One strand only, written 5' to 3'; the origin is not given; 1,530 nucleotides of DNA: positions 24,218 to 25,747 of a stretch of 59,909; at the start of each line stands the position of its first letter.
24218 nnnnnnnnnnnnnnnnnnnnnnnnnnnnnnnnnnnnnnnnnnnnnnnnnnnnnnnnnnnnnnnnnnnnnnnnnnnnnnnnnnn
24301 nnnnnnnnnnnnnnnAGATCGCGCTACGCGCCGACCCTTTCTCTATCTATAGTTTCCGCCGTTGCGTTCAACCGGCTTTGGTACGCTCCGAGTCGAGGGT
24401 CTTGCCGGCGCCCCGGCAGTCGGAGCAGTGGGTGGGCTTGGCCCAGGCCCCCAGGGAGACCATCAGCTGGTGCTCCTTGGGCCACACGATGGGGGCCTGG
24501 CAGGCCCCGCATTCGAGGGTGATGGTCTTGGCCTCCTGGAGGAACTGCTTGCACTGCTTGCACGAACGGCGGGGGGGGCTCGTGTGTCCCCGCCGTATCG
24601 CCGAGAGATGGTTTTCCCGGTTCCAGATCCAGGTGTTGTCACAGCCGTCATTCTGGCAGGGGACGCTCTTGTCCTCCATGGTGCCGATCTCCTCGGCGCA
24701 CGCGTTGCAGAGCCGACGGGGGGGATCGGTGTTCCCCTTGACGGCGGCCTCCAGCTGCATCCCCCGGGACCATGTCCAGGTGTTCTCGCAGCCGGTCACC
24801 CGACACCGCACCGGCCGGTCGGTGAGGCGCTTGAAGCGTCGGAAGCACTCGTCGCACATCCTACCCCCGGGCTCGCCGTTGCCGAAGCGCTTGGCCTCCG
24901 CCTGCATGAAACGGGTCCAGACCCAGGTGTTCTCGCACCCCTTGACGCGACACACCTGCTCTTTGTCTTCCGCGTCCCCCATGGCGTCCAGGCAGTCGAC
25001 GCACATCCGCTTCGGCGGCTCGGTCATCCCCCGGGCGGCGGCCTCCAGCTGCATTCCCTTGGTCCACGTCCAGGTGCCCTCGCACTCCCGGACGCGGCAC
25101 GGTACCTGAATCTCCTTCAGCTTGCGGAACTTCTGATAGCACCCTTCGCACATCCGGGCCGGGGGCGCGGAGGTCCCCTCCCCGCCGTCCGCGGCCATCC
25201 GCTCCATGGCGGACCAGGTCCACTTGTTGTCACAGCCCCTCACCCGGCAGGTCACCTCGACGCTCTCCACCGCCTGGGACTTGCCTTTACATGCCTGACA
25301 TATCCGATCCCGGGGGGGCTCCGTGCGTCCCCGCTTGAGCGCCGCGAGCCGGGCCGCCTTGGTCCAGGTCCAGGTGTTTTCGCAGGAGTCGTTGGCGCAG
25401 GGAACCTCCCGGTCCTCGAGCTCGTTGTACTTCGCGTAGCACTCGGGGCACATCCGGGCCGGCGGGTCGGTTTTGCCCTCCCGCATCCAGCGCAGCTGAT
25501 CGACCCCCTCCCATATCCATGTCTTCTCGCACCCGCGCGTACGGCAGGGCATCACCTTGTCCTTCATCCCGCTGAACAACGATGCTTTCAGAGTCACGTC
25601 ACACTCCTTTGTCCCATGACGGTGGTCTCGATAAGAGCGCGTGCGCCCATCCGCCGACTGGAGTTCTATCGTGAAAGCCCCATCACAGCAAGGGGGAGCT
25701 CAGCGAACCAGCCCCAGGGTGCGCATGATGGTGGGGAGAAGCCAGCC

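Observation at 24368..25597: Protein made of eight tandem Cys4 '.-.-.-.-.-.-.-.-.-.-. ... PP-x-R-M-C-x-x-C' repeats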

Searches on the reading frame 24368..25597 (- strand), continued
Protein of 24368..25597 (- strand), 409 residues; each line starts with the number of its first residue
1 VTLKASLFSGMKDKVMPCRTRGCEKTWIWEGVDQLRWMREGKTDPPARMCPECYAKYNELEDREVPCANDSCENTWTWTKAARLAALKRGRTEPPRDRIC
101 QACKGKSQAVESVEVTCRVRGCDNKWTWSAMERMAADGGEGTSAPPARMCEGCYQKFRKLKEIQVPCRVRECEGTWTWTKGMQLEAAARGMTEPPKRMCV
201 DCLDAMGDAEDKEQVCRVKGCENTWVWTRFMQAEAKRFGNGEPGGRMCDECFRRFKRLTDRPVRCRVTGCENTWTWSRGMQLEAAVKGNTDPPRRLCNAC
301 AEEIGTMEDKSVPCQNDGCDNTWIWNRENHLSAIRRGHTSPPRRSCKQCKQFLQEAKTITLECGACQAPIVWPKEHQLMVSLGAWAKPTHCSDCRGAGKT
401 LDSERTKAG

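Call 76: search_solved_structures(query=A1, max_evalue=1, show_alignments=3)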
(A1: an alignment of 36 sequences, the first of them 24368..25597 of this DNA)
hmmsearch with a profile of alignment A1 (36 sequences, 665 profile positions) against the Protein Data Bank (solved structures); distinct sequences matched with E-value up to 1: 74 (the best 60 are shown).
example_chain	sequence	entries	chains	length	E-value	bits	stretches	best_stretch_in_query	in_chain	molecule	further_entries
1yzf_A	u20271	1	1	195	1.1e-07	34.1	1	454-544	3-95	lipase/acylhydrolase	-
4rsh_A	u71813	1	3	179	4.7e-06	28.7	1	450-550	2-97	Lipolytic protein G-D-S-L family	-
7ddy_D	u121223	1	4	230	5.9e-06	28.4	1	453-625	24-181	G-D-S-L family lipolytic protein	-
7br2_A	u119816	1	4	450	0.00012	24.1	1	485-621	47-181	Lipolytic enzyme, G-D-S-L family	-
4jgg_A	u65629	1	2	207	0.0002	23.4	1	449-547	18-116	Esterase TesA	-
9otv_A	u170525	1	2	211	0.00027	22.9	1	454-529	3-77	Lysophospholipase L1-like esterase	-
5tid_A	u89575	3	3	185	0.00031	22.7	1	456-552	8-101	Acyl-CoA thioesterase I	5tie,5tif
1jrl_A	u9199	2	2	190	0.00038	22.4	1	456-552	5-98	Acyl-CoA Thioesterase I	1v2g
6lfb_A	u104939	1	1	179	0.0004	22.4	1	456-552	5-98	Acyl-CoA thioesterase I also functions as protease I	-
5tic_A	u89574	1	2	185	0.00041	22.3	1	456-552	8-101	Acyl-CoA thioesterase I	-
1ivn_A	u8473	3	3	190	0.00042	22.3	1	456-552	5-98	Thioesterase I | Acyl-CoA thioesterase I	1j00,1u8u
6lfc_A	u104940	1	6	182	0.00043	22.3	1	456-552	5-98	Acyl-CoA thioesterase I also functions as protease I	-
9ge8_T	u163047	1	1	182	0.00048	22.1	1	456-552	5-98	Thioesterase 1/protease 1/lysophospholipase L1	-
7c29_A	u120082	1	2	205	0.00067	21.6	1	453-540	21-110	Carboxylesterase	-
7c23_A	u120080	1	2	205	0.00068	21.6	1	453-540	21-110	Carboxylesterase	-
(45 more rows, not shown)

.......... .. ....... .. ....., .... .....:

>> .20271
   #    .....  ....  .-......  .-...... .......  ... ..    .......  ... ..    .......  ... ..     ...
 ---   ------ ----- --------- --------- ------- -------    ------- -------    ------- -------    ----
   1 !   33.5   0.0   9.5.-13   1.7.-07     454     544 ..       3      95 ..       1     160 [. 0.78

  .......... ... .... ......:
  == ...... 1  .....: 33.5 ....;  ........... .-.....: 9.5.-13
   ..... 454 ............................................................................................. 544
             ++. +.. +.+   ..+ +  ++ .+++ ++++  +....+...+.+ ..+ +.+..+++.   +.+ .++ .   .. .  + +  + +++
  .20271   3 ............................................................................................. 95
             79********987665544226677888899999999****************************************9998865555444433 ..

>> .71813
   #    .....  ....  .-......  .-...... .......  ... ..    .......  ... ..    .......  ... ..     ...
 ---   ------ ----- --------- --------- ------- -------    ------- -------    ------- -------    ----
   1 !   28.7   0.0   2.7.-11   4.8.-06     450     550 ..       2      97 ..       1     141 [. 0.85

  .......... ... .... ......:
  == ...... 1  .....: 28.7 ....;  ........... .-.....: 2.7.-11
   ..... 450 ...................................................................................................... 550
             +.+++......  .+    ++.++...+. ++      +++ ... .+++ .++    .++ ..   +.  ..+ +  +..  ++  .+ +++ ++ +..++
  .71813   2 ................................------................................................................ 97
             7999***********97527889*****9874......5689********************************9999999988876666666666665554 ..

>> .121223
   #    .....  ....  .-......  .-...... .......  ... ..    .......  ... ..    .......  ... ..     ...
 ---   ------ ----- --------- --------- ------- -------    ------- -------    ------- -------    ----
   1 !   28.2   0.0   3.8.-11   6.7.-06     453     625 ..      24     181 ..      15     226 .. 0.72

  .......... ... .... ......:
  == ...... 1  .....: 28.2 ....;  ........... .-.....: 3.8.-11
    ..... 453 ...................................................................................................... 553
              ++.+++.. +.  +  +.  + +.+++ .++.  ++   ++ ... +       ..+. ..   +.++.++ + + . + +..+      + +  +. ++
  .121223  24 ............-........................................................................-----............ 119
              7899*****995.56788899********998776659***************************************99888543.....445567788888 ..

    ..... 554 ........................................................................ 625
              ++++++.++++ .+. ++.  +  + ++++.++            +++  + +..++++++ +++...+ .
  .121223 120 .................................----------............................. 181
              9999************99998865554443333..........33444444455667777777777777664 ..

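Call 79: find_related_loci(query=window:24368-25597:-, collection=viral_contigs, flank=5000)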
Query window:24368-25597:- (409 aa) in viral_contigs; peptide patterns used: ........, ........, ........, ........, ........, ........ (x = any residue, [..] = any of these).
No stretch of DNA in the collection matches any of the patterns.
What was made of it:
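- Tried and rejected: Viral contigs gave none (call 79).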

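Call 80: find_related_loci(query=window:24368-25597:-, collection=metagenome_contigs, flank=8000)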
Query window:24368-25597:- (409 aa) in metagenome_contigs; peptide patterns used: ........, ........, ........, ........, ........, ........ (x = any residue, [..] = any of these).
10 stretches matched a pattern; 5 encode a relative of the query (tblastn E <= 1e-3); 5 distinct loci.
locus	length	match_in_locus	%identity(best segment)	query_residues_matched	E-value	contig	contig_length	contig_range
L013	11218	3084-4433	35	5-404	6e-80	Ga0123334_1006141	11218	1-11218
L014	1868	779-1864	34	5-404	2e-73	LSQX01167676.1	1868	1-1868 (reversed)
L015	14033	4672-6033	34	6-395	2e-63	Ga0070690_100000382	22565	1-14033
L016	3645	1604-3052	33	5-405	3e-52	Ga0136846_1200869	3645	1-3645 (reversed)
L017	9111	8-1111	31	6-371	3e-50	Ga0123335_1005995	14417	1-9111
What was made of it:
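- Tried and rejected: Metagenome contigs gave five loci (call 80).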

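Call 83: search_protein_families(library=pfam, proteins=[L003:4980-5702:+, L003:8209-8928:+, L003:8968-9540:+, L003:9518-10438:+, L003:10480-12633:+, L015:3188-4543:-, L015:2559-3191:-, L015:6177-7124:-, L015:7121-8014:-, L003:2574-4895:+], max_evalue=0.0001)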
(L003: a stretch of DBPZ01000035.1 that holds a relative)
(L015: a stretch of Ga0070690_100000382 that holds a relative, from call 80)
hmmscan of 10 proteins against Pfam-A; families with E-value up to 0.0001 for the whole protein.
L003:4980-5702:+ (240 aa): 3 families
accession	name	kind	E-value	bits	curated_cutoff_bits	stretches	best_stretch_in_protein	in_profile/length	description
PF01643.23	Acyl-ACP_TE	-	1.4e-22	80.3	23.7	1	3-122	2-122/131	Acyl-ACP thioesterase N-terminal domain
PF20791.3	Acyl-ACP_TE_C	-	3.8e-05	24.3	21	0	155-216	7-72/101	Acyl-ACP thioesterase C-terminal domain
PF13279.12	4HBT_2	-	8.5e-05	23.4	25.5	0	26-123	16-114/122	Thioesterase-like superfamily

L003:8209-8928:+ (239 aa): 1 family
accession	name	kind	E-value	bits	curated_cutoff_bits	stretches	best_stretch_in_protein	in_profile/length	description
PF00691.25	OmpA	-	5.9e-20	71.9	27.2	1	134-225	1-94/98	OmpA family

L003:8968-9540:+ (190 aa): 3 families
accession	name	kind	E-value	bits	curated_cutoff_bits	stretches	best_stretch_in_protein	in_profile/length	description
PF14815.12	NUDIX_4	-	2.7e-18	66.3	35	1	30-144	2-110/113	NUDIX domain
PF00293.34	NUDIX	-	3.7e-15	56.6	21.1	1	30-143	7-129/134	NUDIX domain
PF22327.2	Nudt16-like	-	4.2e-05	24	27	1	52-109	33-94/161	U8 snoRNA-decapping enzyme-like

L003:9518-10438:+ (306 aa): 1 family
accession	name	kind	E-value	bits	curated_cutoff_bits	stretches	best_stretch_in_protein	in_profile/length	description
PF01522.26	Polysacc_deac_1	-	4.3e-21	75.6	23.1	1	37-153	16-122/124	Polysaccharide deacetylase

L003:10480-12633:+ (717 aa): 0 families

L015:3188-4543:- (451 aa): 2 families
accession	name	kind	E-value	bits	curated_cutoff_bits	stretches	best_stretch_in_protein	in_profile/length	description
PF05697.18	Trigger_N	-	1.2e-39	136.3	22.2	1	1-142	1-142/144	Bacterial trigger factor protein (TF)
PF05698.19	Trigger_C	-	4.9e-26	92.2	22.7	1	263-417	1-161/162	Bacterial trigger factor protein (TF) C-terminus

L015:2559-3191:- (210 aa): 2 families
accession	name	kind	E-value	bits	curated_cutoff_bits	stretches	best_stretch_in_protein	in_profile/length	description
PF00574.28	CLP_protease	-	3.6e-87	291.4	20.2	1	23-202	2-181/182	Clp protease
PF25145.1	NfeD1b_N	-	6.1e-05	23.1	40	1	65-113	29-77/189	NfeD1b, N-terminal domain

L015:6177-7124:- (315 aa): 2 families
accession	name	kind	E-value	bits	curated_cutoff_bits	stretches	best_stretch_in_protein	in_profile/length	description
PF03466.25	LysR_substrate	-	4.2e-32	111.7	28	1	101-301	3-204/209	LysR substrate binding domain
PF00126.33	HTH_1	-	2.2e-17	63.2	26.6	1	19-76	3-60/60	Bacterial regulatory helix-turn-helix protein, lysR family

L015:7121-8014:- (297 aa): 0 families

L003:2574-4895:+ (773 aa): 1 family
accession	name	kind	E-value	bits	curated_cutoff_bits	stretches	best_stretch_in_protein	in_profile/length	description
PF08331.15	QueG_DUF1730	-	7.4e-05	23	25.1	0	524-548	3-27/77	Epoxyqueuosine reductase QueG, DUF1730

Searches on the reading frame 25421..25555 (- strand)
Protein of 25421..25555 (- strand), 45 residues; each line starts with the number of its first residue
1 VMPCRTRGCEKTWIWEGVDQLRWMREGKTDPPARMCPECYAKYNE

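Call 32: search_protein_representatives(alignment_id=A3)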
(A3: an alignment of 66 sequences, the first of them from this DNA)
Query: 66 sequences, 45 profile positions. Proteins with E-value up to 0.001 (for the whole library): 166; up to 1e-10: 134; up to 1e-30: 76. The best 150 are listed.
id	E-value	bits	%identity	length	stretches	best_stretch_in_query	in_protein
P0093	4.7e-113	385.1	-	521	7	1-45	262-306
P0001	4.2e-112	382.0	-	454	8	1-44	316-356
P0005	4.4e-104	356.3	-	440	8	1-44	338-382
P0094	4.5e-104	356.3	-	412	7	1-44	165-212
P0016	4.8e-103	353.0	-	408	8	1-44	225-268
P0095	1.1e-101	348.7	-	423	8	2-44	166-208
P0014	4.5e-98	337.1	-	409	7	2-44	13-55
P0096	3.1e-97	334.4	-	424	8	1-44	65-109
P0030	8.1e-97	333.1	-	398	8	1-45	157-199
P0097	1.6e-93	322.6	-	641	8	1-44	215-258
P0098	2.0e-92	319.1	-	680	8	1-44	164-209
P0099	7.1e-92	317.3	-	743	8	2-43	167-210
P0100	4.9e-90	311.4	-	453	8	1-44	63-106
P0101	1.4e-87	303.6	-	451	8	1-44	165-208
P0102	1.7e-86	300.0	-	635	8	1-44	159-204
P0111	1.7e-67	239.2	-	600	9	1-42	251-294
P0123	5.1e-57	205.7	-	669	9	1-43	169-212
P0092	9.4e-46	169.6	-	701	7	1-38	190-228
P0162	1.7e-26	108.0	-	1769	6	2-42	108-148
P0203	1.7e-14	69.6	-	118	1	1-44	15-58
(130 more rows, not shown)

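Call 35: search_protein_families(library=pfam, alignment_id=A4, max_evalue=0.001)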
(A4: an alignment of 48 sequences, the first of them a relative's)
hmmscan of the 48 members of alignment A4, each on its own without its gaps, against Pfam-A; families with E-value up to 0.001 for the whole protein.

A. member 1, P0093 (521 aa): 1 family
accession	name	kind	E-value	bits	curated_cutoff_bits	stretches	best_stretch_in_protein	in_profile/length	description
PF01363.27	FYVE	-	6.9e-07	29.7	27.8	1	246-305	9-66/67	FYVE zinc finger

B. families by the number of members that match (of 48 scanned): 10 families
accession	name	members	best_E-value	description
PF13472.12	Lipase_GDSL_2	13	7e-15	GDSL-like Lipase/Acylhydrolase family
PF25182.1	NonGDSL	7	2.2e-07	Non-GDSL lipase-like family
PF00657.28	Lipase_GDSL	6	8.1e-10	GDSL-like Lipase/Acylhydrolase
PF13451.12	zf_Tbcl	2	0.00014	Probable treble clef domain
PF01363.27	FYVE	1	6.9e-07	FYVE zinc finger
PF00271.37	Helicase_C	1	8e-07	Helicase conserved C-terminal domain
PF00270.35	DEAD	1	3.2e-05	DEAD/DEAH box helicase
PF14559.12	TPR_19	1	6e-05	Tetratricopeptide repeat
PF13432.12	TPR_16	1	0.00016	Tetratricopeptide repeat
PF23316.1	Ig_DLEC1_6th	1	0.00017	DLEC1 sixth Ig-like domain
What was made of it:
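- P0093 scores 29.7 bits against a cutoff of 27.8 (call 35).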

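Call 36: search_solved_structures(query=A3, max_evalue=10, show_alignments=3)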
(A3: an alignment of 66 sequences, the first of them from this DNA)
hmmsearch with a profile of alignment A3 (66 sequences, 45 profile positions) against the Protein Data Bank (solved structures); distinct sequences matched with E-value up to 10: 31.
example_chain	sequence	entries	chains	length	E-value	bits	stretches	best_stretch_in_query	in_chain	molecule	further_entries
6wmi_A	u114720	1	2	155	0.08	16.2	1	2-17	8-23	Zinc finger protein 410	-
6vtx_A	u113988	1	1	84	0.13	15.5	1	3-37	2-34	Krueppel-like factor 4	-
4m9e_A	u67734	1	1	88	0.13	15.5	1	3-37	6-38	Krueppel-like factor 4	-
2wbs_A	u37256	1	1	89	0.14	15.4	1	3-37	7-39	KRUEPPEL-LIKE FACTOR 4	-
2wbu_A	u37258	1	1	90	0.15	15.3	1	3-37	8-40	KRUEPPEL-LIKE FACTOR 4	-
5ke6_A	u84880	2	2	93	0.17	15.1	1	3-37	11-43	Krueppel-like factor 4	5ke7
5kea_A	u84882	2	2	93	0.19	15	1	3-37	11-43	Krueppel-like factor 4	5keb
1cc5_A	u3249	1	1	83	0.24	14.7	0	21-41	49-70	CYTOCHROME C5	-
7zok_A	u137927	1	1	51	0.34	14.2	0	6-24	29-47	Adventurous gliding motility protein X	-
2ebt_A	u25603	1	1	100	0.34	14.2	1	4-36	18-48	Krueppel-like factor 5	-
5ke8_A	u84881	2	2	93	0.41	13.9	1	3-37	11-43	Krueppel-like factor 4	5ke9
6r60_A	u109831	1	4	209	0.5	13.6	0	14-28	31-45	WD-40 repeat protein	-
7bxu_C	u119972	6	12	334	0.58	13.4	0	30-44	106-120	Osteopetrosis-associated transmembrane protein 1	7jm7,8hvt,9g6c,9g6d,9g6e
7cq5_A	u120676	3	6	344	0.64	13.3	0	30-44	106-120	Osteopetrosis-associated transmembrane protein 1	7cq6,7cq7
9sp7_A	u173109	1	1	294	0.67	13.2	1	5-37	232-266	Beta-1,3-galactosyltransferase 6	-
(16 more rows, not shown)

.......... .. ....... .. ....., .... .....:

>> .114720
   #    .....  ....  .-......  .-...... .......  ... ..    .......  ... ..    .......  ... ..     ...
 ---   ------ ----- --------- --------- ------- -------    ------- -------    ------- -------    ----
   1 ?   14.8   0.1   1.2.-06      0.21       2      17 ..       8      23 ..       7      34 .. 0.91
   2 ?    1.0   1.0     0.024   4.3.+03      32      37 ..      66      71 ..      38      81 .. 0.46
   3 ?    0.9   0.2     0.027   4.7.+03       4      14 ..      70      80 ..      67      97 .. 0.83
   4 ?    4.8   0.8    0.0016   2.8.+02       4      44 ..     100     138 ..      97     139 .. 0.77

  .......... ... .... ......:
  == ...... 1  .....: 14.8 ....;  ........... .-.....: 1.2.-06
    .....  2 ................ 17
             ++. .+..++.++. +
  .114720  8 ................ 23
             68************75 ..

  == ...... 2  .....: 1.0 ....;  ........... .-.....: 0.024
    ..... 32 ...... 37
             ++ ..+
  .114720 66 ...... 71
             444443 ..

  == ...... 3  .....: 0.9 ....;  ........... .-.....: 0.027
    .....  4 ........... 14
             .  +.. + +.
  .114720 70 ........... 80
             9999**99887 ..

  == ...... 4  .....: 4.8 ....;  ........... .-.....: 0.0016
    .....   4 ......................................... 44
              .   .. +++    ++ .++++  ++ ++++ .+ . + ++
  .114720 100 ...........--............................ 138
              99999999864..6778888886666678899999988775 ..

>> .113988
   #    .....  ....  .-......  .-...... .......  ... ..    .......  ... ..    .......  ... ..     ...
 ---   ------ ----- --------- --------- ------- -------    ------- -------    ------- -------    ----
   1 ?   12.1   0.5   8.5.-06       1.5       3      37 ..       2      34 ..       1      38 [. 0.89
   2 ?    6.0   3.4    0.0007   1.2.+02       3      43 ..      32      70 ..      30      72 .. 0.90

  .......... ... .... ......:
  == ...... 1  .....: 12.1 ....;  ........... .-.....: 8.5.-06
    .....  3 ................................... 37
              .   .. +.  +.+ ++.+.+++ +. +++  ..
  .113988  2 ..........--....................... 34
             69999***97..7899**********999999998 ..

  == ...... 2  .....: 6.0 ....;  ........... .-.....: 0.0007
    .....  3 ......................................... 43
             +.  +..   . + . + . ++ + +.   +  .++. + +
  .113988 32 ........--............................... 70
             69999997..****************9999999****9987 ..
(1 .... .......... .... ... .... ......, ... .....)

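Call 65: predict_structure(alignment_id=A3)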
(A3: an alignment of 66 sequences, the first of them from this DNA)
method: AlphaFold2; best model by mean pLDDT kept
length: 45 residues; sequences in the alignment: 66
mean_pLDDT: 94.6   pTM: 0.61
mean pLDDT of the five models: 94.6, 94.5, 94.4, 94.0, 93.0
residues with pLDDT >= 90: 44; 70-90: 1; 50-70: 0; < 50: 0
segments of 3 or more residues with pLDDT < 50: none
pLDDT, mean of each block of 10 residues (from residue 1): 95 95 94 95 93
secondary structure, 60 per line:
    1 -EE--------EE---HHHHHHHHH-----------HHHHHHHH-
elements in order: H17-25 H37-44

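Call 67: search_protein_families(library=padloc, proteins=[P0162], max_evalue=0.01)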
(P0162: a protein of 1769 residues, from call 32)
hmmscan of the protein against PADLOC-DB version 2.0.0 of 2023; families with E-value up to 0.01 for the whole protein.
P0162 (1769 aa): 2 families
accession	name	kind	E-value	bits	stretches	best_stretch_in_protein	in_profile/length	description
PDLC00938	Cas3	-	0.0049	14.1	0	1163-1201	271-307/358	CRISPR-associated helicase Cas3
PDLC01252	Cas3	-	0.0075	13.7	0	979-1208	116-283/324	CAS-I; effector_G3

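Call 70: search_protein_families(library=pfam, proteins=[P0162, P0111, P0123, P0203], max_evalue=0.01)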
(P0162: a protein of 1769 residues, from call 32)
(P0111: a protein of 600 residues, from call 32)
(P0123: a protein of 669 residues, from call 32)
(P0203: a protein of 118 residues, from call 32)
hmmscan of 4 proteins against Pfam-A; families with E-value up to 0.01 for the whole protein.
P0162 (1769 aa): 6 families
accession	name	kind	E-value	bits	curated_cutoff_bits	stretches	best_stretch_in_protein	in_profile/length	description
PF00271.37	Helicase_C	-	8e-07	29.7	23.5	1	1163-1231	58-109/110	Helicase conserved C-terminal domain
PF00270.35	DEAD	-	3.2e-05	24.2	26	1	865-1016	17-161/167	DEAD/DEAH box helicase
PF14559.12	TPR_19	-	6e-05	23.7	25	1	591-633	5-47/68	Tetratricopeptide repeat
PF13432.12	TPR_16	-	0.00016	22.5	32.7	1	512-569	3-60/65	Tetratricopeptide repeat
PF04851.21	ResIII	-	0.0018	18.7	22.5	1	860-990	21-140/164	Type III restriction enzyme, res subunit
PF12895.13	ANAPC3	-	0.006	17.3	27.2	0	555-631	4-76/82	Anaphase-promoting complex, cyclosome, subunit 3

P0111 (600 aa): 0 families

P0123 (669 aa): 0 families

P0203 (118 aa): 0 families
